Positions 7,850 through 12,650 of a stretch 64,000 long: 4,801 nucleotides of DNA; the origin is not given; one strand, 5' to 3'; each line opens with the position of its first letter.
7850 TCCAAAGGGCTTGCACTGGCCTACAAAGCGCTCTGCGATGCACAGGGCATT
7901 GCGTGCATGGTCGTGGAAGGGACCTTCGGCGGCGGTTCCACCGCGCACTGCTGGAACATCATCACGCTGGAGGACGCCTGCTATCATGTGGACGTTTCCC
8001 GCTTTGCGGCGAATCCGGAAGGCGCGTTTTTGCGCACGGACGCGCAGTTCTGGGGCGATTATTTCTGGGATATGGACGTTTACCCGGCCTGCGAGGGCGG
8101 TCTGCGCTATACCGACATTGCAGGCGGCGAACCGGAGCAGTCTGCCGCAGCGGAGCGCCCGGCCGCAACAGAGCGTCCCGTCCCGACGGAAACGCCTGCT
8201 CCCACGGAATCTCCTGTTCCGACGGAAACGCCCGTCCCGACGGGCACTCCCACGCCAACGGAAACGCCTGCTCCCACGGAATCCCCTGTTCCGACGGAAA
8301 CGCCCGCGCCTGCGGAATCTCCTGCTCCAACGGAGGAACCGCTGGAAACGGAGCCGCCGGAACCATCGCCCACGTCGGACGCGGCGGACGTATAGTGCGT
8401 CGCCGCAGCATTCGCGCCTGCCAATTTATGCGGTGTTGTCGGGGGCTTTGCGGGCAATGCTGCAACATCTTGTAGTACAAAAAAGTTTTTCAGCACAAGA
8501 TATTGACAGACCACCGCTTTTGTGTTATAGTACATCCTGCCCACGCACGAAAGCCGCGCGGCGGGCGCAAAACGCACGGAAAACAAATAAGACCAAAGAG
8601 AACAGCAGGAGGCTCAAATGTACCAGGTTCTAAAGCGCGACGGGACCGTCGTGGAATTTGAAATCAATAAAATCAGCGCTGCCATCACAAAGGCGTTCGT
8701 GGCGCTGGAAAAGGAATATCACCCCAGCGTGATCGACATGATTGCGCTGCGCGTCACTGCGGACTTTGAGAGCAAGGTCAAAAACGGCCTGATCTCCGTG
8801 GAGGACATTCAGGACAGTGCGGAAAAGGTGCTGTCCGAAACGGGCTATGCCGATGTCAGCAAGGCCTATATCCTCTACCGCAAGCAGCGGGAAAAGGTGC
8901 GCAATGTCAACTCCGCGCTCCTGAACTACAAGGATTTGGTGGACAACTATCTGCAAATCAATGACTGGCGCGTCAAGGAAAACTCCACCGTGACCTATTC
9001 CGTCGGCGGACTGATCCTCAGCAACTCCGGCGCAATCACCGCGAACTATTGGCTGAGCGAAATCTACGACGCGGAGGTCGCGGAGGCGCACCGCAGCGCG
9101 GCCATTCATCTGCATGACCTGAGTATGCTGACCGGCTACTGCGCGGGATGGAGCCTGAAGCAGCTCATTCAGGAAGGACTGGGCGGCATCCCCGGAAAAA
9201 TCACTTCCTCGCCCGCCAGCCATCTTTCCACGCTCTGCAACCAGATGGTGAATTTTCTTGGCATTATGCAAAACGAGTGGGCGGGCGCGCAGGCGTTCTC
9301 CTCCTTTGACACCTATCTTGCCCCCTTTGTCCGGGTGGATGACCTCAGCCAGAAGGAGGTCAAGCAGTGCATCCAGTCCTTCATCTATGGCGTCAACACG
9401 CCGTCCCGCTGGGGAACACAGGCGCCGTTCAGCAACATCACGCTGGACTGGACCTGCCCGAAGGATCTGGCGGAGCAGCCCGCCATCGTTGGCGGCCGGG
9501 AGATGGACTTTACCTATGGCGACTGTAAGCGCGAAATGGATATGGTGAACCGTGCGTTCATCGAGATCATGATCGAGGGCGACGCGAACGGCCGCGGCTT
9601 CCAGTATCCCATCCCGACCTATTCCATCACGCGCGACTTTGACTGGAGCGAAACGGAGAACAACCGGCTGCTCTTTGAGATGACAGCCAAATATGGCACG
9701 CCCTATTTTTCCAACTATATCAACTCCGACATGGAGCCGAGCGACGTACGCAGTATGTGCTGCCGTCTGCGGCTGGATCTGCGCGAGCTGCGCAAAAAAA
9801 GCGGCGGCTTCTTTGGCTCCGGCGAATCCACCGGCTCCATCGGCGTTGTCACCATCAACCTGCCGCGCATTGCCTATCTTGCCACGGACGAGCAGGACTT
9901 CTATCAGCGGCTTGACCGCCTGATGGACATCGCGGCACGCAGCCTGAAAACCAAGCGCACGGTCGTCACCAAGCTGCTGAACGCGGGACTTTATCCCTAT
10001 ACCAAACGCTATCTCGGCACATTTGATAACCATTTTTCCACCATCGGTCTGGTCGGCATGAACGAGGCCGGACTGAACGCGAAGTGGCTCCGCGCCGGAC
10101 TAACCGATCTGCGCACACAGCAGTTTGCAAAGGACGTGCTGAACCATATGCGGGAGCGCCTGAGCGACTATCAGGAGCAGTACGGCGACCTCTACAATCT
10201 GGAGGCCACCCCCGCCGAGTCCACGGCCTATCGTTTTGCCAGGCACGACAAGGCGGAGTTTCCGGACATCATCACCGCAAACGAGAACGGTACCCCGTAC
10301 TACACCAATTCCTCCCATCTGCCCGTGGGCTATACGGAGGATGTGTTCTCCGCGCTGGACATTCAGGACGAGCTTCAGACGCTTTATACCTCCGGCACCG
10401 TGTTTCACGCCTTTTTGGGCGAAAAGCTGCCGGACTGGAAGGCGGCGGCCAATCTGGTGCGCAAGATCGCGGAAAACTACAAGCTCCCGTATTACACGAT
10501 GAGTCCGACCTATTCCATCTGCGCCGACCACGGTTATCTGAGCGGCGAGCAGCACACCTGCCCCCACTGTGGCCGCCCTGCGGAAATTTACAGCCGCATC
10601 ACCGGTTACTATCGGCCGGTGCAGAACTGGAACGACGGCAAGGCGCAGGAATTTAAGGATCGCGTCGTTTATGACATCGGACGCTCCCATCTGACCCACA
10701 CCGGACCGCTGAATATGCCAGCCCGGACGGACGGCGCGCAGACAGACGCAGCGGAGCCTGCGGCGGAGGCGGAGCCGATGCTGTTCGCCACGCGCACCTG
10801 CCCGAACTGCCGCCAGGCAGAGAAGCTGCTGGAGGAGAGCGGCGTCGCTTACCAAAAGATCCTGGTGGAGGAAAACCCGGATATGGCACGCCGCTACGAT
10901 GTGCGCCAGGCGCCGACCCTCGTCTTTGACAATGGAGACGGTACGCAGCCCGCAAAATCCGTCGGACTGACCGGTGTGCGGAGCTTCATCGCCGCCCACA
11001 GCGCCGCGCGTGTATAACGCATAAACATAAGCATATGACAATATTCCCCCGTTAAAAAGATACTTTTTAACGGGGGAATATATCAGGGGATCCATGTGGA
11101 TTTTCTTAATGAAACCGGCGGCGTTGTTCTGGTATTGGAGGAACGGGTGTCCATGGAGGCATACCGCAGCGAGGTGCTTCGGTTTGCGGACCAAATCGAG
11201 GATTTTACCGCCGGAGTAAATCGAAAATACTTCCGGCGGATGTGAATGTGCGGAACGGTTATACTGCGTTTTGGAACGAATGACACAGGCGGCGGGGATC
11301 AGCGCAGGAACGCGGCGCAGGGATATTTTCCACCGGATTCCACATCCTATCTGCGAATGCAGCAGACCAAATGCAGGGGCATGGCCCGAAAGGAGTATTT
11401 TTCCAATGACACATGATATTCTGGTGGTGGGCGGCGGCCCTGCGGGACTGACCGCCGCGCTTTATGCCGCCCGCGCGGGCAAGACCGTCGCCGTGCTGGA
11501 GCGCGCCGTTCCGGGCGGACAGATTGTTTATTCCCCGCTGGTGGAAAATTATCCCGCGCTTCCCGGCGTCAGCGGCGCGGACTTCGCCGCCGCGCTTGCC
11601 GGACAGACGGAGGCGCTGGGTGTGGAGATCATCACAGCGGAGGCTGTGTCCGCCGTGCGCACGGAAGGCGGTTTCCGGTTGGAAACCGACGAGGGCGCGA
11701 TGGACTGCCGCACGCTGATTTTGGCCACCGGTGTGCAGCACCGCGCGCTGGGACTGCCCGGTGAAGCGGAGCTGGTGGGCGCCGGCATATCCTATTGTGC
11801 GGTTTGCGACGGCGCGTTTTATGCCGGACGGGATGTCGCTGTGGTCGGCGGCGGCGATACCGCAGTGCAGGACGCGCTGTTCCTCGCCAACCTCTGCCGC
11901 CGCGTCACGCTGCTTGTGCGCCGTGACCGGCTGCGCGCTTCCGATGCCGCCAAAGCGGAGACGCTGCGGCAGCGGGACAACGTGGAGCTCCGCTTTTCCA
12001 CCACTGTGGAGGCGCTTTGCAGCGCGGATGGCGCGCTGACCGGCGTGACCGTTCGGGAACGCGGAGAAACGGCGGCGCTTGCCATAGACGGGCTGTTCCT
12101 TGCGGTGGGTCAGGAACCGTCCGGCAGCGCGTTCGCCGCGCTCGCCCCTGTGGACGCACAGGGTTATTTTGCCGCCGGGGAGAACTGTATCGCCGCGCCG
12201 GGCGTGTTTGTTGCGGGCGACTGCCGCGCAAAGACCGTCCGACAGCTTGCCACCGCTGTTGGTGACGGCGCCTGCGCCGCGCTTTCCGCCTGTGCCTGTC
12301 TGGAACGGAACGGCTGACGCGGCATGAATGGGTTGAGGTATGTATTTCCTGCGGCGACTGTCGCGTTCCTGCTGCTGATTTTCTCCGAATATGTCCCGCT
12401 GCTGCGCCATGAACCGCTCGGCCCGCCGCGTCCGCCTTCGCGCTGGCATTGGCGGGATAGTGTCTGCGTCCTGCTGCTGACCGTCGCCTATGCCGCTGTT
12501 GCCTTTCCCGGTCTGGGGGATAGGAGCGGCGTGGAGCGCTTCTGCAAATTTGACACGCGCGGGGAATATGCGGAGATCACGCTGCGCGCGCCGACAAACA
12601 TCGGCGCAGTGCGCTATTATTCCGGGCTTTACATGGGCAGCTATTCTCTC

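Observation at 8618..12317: Class III RNR fused to a thioredoxin-fold domain, adjacent to trxB, with no nrdG nearby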

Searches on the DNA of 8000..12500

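Call 40: search_rna_families(source=window, start=8000, end=12500, threshold=evalue, max_evalue=1)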
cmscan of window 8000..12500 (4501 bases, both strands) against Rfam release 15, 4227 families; matches with E-value up to 1: 2.
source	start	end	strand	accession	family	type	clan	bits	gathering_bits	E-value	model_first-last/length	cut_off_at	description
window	11041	11081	+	RF00990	mir-552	Gene; miRNA;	-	26.5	100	0.04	1-83/83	no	mir-552 microRNA precursor family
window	8152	8266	-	RF01736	flg-Rhizobiales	Cis-reg;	-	23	55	0.12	1-141/141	no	flg-Rhizobiales RNA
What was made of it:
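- Tried and rejected: An Rfam scan of 8000-12500 found no riboswitch or other family; the only hits were spurious (call 40).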
